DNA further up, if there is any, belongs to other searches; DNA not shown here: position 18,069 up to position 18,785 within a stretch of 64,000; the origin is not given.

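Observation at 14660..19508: Seven-gene copper operon coupling a Cu-ATPase and DUF411 to three c-type cytochromes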

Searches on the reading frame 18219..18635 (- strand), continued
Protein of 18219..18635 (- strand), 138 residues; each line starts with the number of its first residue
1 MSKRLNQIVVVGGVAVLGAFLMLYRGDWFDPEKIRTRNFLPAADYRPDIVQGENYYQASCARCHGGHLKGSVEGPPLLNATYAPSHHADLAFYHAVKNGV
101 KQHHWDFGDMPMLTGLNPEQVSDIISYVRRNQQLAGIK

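Call 23: find_related_loci(query=A1, collection=genome_contigs, flank=10000)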
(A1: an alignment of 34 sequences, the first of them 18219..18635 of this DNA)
Query A1 (138 aa) in genome_contigs; peptide patterns used: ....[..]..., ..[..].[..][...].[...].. (x = any residue, [..] = any of these).
600 stretches matched a pattern (row limit reached: there are more); 578 encode a relative of the query (tblastn E <= 1e-3); the best 80 are kept; 80 distinct loci.
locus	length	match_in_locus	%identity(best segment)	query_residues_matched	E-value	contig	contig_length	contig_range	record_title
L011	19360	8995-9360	69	16-137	3e-56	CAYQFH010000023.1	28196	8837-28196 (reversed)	MAG TPA_asm: uncultured Piscirickettsiaceae bacterium isolate SRP167671_co2_103 genome assembly, contig: NODE_2225_lengt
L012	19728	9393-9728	66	27-138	1e-50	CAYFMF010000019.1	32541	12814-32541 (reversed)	MAG TPA_asm: uncultured Piscirickettsiaceae bacterium isolate ERP019367_co1_94 genome assembly, contig: NODE_1341_length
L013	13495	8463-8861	52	3-138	1e-47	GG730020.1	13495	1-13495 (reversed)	MAG: uncultured SUP05 cluster bacterium genomic scaffold Scf_Contig34480, whole genome shotgun sequence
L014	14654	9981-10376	48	3-134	2e-43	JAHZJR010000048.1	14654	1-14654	MAG: Proteobacteria bacterium isolate O_S4.1_bin.4 k141_157887, whole genome shotgun sequence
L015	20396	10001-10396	46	4-137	8e-38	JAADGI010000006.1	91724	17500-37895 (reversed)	MAG: Gammaproteobacteria bacterium isolate M_MetaBat.112 contig-127_87, whole genome shotgun sequence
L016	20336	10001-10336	51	21-132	5e-37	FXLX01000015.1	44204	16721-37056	uncultured SUP05 cluster bacterium isolate CRYPA genome assembly, contig: NODE_15_length_44204_cov_150.326, whole genome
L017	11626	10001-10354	49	21-138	3e-36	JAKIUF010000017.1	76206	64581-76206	MAG: Gammaproteobacteria bacterium isolate D100SM.bin.11 NODE_142_length_76206_cov_5.841191, whole genome shotgun sequen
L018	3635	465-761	59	40-138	4e-36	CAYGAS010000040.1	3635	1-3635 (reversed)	MAG TPA_asm: uncultured Nitrospiraceae bacterium isolate ERP108616_co1_40 genome assembly, contig: k119_1187219, whole g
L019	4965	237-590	48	21-138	5e-36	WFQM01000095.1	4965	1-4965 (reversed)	MAG: Gammaproteobacteria bacterium isolate S013_42 k151_173907, whole genome shotgun sequence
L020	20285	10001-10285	54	43-137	2e-33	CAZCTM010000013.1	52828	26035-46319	MAG TPA_asm: uncultured Zetaproteobacteria bacterium isolate SRP216583_co1_172 genome assembly, contig: NODE_309_length_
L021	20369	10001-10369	47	16-138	1e-33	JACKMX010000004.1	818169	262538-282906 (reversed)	MAG: Chromatiaceae bacterium isolate HK-STAS-PROT-129 HK-STAS-PROT-129_4, whole genome shotgun sequence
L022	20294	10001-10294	55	40-137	1e-31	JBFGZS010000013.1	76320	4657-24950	MAG: Motiliproteus sp. isolate Mix_sand06.2021.04.G.53 k141_74457_length_76320_cov_22.9805, whole genome shotgun sequenc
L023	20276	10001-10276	53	47-138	4e-31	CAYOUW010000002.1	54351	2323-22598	MAG TPA_asm: uncultured Zetaproteobacteria bacterium isolate SRP128015_co4_48 genome assembly, contig: NODE_114_length_5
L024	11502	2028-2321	49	41-138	6e-31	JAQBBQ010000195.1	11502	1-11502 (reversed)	MAG: Betaproteobacteria bacterium isolate MAG_348_bin-10 348_bin-10_ctg-195, whole genome shotgun sequence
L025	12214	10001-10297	46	40-138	4e-31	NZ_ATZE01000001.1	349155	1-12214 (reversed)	Sedimenticola selenatireducens DSM 17993 A3GODRAFT_scaffold_0.1_C, whole genome shotgun sequence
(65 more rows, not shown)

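Call 39: search_dna_similar(query=window:18219-18635:-, collection=plasmids, mode=protein, max_evalue=0.001, max_rows=40, rows=spread)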
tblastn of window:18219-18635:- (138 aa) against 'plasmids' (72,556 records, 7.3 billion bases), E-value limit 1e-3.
Records with a match: 163; places in all: 188; records where one place covers at least 80% of the query: 5.
Best place of each record, by identity: <60% 163.
By first word of the organism name: Pseudosulfitobacter 28; Sulfitobacter 25; Phaeobacter 23; Roseovarius 8; Dinoroseobacter 8; Paracoccus 6; Shinella 6; Leisingera 5; Ruegeria 5; Roseibium 3; and 34 more.
By predicted mobility (MOB-suite, as given by PLSDB): conjugative 75; non-mobilizable 71; mobilizable 17.
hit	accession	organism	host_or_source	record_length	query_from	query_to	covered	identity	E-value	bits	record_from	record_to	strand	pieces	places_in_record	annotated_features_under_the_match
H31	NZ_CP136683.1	Thalassospira lucentensis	Macrocystis pyrifera gametophyte,Whole ...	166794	25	137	82%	43.4%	9e-23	99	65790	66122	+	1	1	c-type cytochrome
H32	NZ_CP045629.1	Roseibium aggregatum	-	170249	21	137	85%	39.3%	8e-20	91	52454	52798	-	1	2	cytochrome c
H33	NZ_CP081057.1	Leisingera aquaemixtae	-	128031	50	137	64%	49.4%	2e-18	87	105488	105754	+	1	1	cytochrome c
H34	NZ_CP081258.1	Phaeobacter inhibens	-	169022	52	138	63%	50.0%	1e-18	87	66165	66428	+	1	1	cytochrome c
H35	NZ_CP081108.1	Ruegeria sp. B32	-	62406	43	137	69%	45.4%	5e-19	89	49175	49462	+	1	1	cytochrome c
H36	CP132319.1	Shinella sumterensis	Homo sapiens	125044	52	137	62%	50.0%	1e-20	93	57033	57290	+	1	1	cytochrome c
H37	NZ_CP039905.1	Agrobacterium tumefaciens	-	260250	52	137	62%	50.0%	1e-20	93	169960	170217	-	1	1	cytochrome c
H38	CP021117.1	Aestuarium zhoushanense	pure culture,tidal flat sample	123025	31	137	78%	39.8%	3e-19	89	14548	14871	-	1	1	cytochrome C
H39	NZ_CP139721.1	Nitratireductor rhodophyticola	Bacterial Culture,hydrothermal vent ...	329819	21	137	85%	35.9%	7e-18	85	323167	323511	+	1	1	cytochrome c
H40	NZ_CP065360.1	Ruegeria sp. SCSIO 43209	Galaxea fascicularis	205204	52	137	62%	47.7%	1e-18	88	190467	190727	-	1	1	cytochrome c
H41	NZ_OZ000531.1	Shinella sp. WSC3-e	-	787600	52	137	62%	47.7%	6e-20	91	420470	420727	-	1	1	cytochrome c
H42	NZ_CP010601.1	Phaeobacter inhibens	cell culture,clam larvae aquaculture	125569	40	137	71%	41.4%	2e-19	90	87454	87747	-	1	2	cytochrome c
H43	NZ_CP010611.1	Phaeobacter inhibens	cell culture,clam larvae aquaculture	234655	40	137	71%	41.4%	2e-19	90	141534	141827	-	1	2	cytochrome c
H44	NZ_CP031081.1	Paracoccus yeei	Homo sapiens,single cell,eye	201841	40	137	71%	41.4%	2e-17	84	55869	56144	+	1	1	cytochrome c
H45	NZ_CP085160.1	Pseudosulfitobacter sp. DSM 107133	cell culture,Seawater from the North ...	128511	40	137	71%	41.4%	1e-16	82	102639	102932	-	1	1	cytochrome c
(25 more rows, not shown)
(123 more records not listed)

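Call 46: predict_structure(alignment_id=A1)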
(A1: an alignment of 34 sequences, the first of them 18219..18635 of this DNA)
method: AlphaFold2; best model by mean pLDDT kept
length: 138 residues; sequences in the alignment: 34
mean_pLDDT: 93.0   pTM: 0.80
mean pLDDT of the five models: 93.0, 92.5, 91.9, 91.6, 91.4
residues with pLDDT >= 90: 115; 70-90: 19; 50-70: 4; < 50: 0
segments of 3 or more residues with pLDDT < 50: none
pLDDT, mean of each block of 10 residues (from residue 1): 89 94 80 93 98 98 96 94 93 95 81 97 98 96
secondary structure, 60 per line:
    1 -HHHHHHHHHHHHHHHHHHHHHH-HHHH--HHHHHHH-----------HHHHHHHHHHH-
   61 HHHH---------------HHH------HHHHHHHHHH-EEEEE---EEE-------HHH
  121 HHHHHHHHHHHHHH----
elements in order: H2-23 H25-28 H31-37 H49-59 H61-64 H89-98 E100-104 E108-110 H118-134

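Call 48: fold_search(model_id=the predicted structure, library=pdb)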
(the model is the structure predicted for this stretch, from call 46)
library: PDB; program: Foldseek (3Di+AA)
matches with E <= 10: 163; with E <= 0.001: 1
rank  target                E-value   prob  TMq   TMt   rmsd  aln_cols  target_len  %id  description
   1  2c8s                  9.2e-04  1.00  0.47  0.44   2.6        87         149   24  CYTOCHROME CL FROM METHYLOBACTERIUM EXTORQUENS (released 2005-12-08)
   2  7c90_D                1.5e-03  1.00  0.47  0.44   2.7        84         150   26  Crystal structure of Cytochrome CL from the marine methylotrophic bacterium Methylophaga aminisulfidivorans MPT (Ma-Cy (released 2020-07-22)
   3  9vr0_MODEL_1_A        1.8e-03  1.00  0.49  0.58   3.4       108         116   26  NMR solution structure of termini-truncated oxidized cytochrome c552 from Thioalkalivibrio paradoxus (released 2025-07-30)
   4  7c90_A                1.9e-03  1.00  0.48  0.44   2.8        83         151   25  Crystal structure of Cytochrome CL from the marine methylotrophic bacterium Methylophaga aminisulfidivorans MPT (Ma-Cy (released 2020-07-22)
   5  2zoo_A                2.2e-03  1.00  0.51  0.17   8.0       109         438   23  Crystal structure of nitrite reductase from Pseudoalteromonas haloplanktis TAC125 (released 2009-06-09)
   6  2mta_C                2.6e-03  1.00  0.45  0.43   3.4        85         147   22  CRYSTAL STRUCTURE OF A TERNARY ELECTRON TRANSFER COMPLEX BETWEEN METHYLAMINE DEHYDROGENASE, AMICYANIN AND A C-TYPE CYT (released 1994-01-31)
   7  7o38                  2.9e-03  1.00  0.42  0.67   3.3        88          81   22  cytochrome C kustc0562 from Kuenenia stuttgartiensis (released 2021-10-13)
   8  7c90_C                3.8e-03  1.00  0.47  0.45   2.8        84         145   26  Crystal structure of Cytochrome CL from the marine methylotrophic bacterium Methylophaga aminisulfidivorans MPT (Ma-Cy (released 2020-07-22)
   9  6onq                  3.8e-03  1.00  0.50  0.44   2.8        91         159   23  Crystal structure of c-type cytochrome XoxG from Methylobacterium extorquens AM1 (released 2019-05-08)
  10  2d0w_A                4.8e-03  1.00  0.46  0.38   2.7        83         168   26  Crystal structure of cytochrome cL from Hyphomicrobium denitrificans (released 2006-08-10)
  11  4wq8                  5.4e-03  1.00  0.40  0.26   3.6       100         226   24  Thiosulfate dehydrogenase (TsdA) from Allochromatium vinosum - tetrathionate soak (released 2015-02-18)
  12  4wq7                  6.1e-03  1.00  0.42  0.27   4.0        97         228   25  Thiosulfate dehydrogenase (TsdA) from Allochromatium vinosum - "as isolated" form (released 2015-02-18)
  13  4wq9                  7.4e-03  1.00  0.42  0.27   3.3        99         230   26  Thiosulfate dehydrogenase (TsdA) from Allochromatium vinosum - dithionite soak (released 2015-02-18)
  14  4v2k                  7.4e-03  1.00  0.37  0.23   4.8       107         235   22  Crystal structure of the thiosulfate dehydrogenase TsdA in complex with thiosulfate (released 2015-02-18)
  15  7e1v_O                7.9e-03  1.00  0.40  0.27   4.3        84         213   24  Cryo-EM structure of apo hybrid respiratory supercomplex consisting of Mycobacterium tuberculosis complexIII and Mycob (released 2021-10-13)
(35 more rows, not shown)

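Call 81: search_protein_families(library=pfam, proteins=[L012:4701-5117:+, L012:10622-11176:+], max_evalue=1)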
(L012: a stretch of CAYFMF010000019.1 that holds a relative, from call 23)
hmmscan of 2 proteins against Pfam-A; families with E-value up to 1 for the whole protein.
L012:4701-5117:+ (138 aa): 1 family
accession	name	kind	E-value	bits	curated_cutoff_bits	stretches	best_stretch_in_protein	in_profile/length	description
PF01322.25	Cytochrom_C_2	-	0.00012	23.5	26.5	1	88-136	73-121/121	Cytochrome C'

L012:10622-11176:+ (184 aa): 5 families
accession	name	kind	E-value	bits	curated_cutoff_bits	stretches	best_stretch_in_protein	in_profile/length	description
PF00578.27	AhpC-TSA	-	1.6e-18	67.2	26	1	43-157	6-122/124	AhpC/TSA family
PF08534.16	Redoxin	-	1.2e-16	61.2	26.6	1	44-159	8-131/148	Redoxin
PF13905.12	Thioredoxin_8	-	4e-08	33.9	27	1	62-156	1-94/94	Thioredoxin-like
PF00085.26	Thioredoxin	-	4e-05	24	23.5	1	62-109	18-64/103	Thioredoxin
PF00255.25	GSHPx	-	0.00032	20.7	27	1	48-101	7-59/108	Glutathione peroxidase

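Call 86: search_protein_representatives(alignment_id=A1)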
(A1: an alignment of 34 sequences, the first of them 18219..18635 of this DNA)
Query: 34 sequences, 134 profile positions. Proteins with E-value up to 0.001 (for the whole library): 5893; up to 1e-10: 1042; up to 1e-30: 207. The best 150 are listed.
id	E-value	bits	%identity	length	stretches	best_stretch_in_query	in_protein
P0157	9.9e-83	290.9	-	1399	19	43-72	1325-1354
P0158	1.5e-60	219.1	-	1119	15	39-83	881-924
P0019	3.9e-51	188.6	-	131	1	2-132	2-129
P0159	1.5e-45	170.6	-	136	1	8-133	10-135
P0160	3.3e-45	169.4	-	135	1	8-133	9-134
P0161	1.1e-44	167.8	-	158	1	9-134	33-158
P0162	1.8e-44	167.0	-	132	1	11-133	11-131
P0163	2.9e-43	163.1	-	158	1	7-133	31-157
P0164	3.9e-43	162.7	-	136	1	6-133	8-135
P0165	5.6e-42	159.0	-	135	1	8-130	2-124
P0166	5.6e-42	159.0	-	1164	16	14-70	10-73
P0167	1.8e-41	157.3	-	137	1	8-133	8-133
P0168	9.9e-41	154.9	-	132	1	6-133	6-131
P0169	3.2e-40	153.3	-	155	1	29-133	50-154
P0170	4.7e-40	152.8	-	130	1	13-132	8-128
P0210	2.5e-35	137.4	-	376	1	43-133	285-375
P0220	5.7e-35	136.3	-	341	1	46-133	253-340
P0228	1.1e-34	135.4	-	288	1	35-133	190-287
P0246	4.9e-34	133.3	-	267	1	44-133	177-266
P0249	5.7e-34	133.1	-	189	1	11-133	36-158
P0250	7.3e-34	132.7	-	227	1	26-133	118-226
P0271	4.5e-33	130.2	-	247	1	14-133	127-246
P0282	9.8e-33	129.1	-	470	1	44-133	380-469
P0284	1.1e-32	128.9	-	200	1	21-134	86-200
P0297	2.7e-32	127.6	-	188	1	44-133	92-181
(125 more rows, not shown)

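Call 87: search_protein_families(library=pfam, proteins=[P0210, P0220, P0228, P0246, P0250, P0271, P0282, P0284, P0249, P0297], max_evalue=0.001)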
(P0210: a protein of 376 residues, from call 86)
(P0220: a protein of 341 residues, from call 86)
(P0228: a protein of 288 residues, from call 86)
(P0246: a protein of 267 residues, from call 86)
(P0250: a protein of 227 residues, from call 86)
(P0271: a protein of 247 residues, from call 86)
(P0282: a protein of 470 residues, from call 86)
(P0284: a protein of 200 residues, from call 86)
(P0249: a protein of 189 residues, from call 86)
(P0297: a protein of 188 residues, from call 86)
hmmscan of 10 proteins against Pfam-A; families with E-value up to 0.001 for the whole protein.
P0210 (376 aa): 6 families
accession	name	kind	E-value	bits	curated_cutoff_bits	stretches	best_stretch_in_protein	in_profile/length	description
PF00034.26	Cytochrom_C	-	8.7e-14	53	21.3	1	288-369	2-89/90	Cytochrome c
PF13442.11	Cytochrome_CBB3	-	6.2e-12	46.1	27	1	286-366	2-68/68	Cytochrome C oxidase, cbb3-type, subunit III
PF13248.11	Zn_ribbon_3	-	3.4e-05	23.6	27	1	12-32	4-24/26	zinc-ribbon domain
PF12773.13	DZR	-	4.4e-05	24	27.3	1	13-31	27-45/45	Double zinc ribbon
PF10571.15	UPF0547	-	7.3e-05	23.2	29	1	12-31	2-21/26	Uncharacterised protein family UPF0547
PF13240.11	Zn_Ribbon_1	-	0.00021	21.4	25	1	13-32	2-21/23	zinc-ribbon domain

P0220 (341 aa): 2 families
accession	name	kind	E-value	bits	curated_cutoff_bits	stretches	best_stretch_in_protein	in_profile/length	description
PF00034.26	Cytochrom_C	-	2.6e-11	45.1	21.3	1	254-334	3-89/90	Cytochrome c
PF13442.11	Cytochrome_CBB3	-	3.8e-10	40.4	27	1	253-331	4-68/68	Cytochrome C oxidase, cbb3-type, subunit III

P0228 (288 aa): 3 families
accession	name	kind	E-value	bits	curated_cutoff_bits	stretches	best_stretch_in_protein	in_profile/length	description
PF00034.26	Cytochrom_C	-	1.1e-12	49.5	21.3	1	201-281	3-89/90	Cytochrome c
PF13442.11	Cytochrome_CBB3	-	3.4e-08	34.1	27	1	200-278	4-68/68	Cytochrome C oxidase, cbb3-type, subunit III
PF07719.23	TPR_2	-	0.00026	21.3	27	0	94-127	1-34/34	Tetratricopeptide repeat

P0246 (267 aa): 2 families
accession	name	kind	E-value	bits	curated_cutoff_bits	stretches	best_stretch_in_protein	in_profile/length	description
PF00034.26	Cytochrom_C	-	1.5e-13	52.3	21.3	1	180-260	3-89/90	Cytochrome c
PF13442.11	Cytochrome_CBB3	-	1.7e-11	44.7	27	1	178-257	3-68/68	Cytochrome C oxidase, cbb3-type, subunit III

P0250 (227 aa): 3 families
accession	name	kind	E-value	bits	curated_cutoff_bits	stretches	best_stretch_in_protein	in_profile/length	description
PF00034.26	Cytochrom_C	-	9.9e-13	49.7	21.3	1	138-220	1-89/90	Cytochrome c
PF13442.11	Cytochrome_CBB3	-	1.2e-07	32.4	27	1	137-217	2-68/68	Cytochrome C oxidase, cbb3-type, subunit III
PF08561.15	Ribosomal_L37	-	0.00055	20.5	21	0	7-88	32-73/89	Mitochondrial ribosomal protein L37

P0271 (247 aa): 2 families
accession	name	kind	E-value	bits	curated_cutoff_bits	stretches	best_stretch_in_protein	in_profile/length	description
PF00034.26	Cytochrom_C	-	4.3e-13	50.8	21.3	1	159-240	2-89/90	Cytochrome c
PF13442.11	Cytochrome_CBB3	-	1.4e-08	35.4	27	1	157-237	2-68/68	Cytochrome C oxidase, cbb3-type, subunit III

P0282 (470 aa): 9 families
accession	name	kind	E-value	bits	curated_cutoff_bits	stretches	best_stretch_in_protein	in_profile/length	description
PF01344.31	Kelch_1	-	1.1e-13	50.8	20.1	1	116-163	2-44/46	Kelch motif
PF13964.12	Kelch_6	-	6.4e-12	45.5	25.3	1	123-165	9-47/50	Kelch motif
PF00034.26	Cytochrom_C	-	1.3e-10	42.9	21.3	1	383-463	3-89/90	Cytochrome c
PF24681.1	Kelch_KLHDC2_KLHL20_DRC7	-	2.5e-10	40.5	50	1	112-234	100-221/221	KLHDC2/KLHL20/DRC7 Kelch-repeats domain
PF24996.1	NANM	-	1.1e-07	31.5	45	1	100-162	39-103/350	N-acetylneuraminate epimerase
PF13442.11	Cytochrome_CBB3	-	3.6e-07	30.8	27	1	381-460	3-68/68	Cytochrome C oxidase, cbb3-type, subunit III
PF13415.12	Kelch_3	-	1.6e-06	28.6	22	0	126-167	2-39/48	Galactose oxidase, central domain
PF24981.1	Beta-prop_ATRN-LZTR1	-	2e-05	24.4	50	1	104-358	27-280/289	Attractin/LZTR1 beta-propeller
PF25210.1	Kelch_FKB95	-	0.0002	21.5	70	0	119-207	36-121/268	FKB95, Kelch-repeats domain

P0284 (200 aa): 2 families
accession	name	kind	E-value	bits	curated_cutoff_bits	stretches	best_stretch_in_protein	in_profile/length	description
PF00034.26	Cytochrom_C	-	3.1e-11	44.9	21.3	1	111-193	2-89/90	Cytochrome c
PF13442.11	Cytochrome_CBB3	-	1.8e-06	28.6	27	1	112-190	5-68/68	Cytochrome C oxidase, cbb3-type, subunit III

P0249 (189 aa): 1 family
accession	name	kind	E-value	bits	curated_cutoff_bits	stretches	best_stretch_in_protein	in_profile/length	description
PF00034.26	Cytochrom_C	-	1.4e-06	29.9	21.3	1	73-152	4-89/90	Cytochrome c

P0297 (188 aa): 2 families
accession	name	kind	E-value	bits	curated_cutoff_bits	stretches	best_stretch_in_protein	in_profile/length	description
PF00034.26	Cytochrom_C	-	2e-12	48.7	21.3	1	96-174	4-88/90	Cytochrome c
PF13442.11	Cytochrome_CBB3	-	3.1e-11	43.9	27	1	93-172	3-68/68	Cytochrome C oxidase, cbb3-type, subunit III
